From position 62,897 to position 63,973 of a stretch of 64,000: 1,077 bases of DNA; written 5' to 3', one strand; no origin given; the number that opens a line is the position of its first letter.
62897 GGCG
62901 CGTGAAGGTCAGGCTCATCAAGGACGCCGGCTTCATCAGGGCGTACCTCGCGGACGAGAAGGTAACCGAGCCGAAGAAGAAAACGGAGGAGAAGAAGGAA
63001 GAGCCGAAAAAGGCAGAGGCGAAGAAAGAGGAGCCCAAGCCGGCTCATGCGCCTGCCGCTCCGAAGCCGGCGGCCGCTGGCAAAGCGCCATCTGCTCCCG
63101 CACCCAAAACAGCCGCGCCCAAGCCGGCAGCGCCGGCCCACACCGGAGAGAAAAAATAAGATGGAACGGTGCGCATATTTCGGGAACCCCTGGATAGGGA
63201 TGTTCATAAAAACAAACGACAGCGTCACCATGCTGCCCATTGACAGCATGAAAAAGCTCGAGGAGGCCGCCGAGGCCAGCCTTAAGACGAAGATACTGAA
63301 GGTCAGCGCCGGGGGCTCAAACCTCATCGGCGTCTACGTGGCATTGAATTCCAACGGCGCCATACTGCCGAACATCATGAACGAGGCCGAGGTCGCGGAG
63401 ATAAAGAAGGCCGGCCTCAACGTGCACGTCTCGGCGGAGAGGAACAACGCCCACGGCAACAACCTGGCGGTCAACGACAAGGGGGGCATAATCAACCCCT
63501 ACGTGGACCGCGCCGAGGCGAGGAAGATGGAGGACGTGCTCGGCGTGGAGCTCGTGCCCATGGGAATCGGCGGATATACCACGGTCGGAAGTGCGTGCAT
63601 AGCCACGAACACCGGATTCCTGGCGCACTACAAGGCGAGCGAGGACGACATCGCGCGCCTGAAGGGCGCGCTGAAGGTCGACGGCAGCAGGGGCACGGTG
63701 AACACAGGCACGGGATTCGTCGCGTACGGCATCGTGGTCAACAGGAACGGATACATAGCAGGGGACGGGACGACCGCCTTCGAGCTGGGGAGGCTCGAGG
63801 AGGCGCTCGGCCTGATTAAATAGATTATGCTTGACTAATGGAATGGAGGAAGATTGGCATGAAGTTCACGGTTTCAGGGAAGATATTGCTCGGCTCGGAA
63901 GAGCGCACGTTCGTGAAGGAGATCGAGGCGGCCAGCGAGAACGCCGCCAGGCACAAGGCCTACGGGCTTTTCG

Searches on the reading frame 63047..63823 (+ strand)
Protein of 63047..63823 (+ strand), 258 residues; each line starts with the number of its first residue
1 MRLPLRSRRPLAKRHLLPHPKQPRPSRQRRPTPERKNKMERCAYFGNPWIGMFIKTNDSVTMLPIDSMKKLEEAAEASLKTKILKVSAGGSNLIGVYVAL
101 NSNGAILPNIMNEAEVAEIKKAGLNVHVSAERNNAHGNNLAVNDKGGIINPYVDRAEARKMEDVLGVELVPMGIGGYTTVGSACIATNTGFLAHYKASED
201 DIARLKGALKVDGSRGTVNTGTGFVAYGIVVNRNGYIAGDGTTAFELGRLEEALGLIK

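Call 40: search_protein_families(library=pfam, proteins=[window:63047-63823:+], max_evalue=0.0001)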
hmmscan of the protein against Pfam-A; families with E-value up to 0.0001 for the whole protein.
window:63047-63823:+ (258 aa): 1 family
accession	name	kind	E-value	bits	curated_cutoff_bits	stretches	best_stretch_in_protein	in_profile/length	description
PF01912.23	eIF-6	-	1.5e-53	181.6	25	1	41-236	1-197/197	eIF-6 family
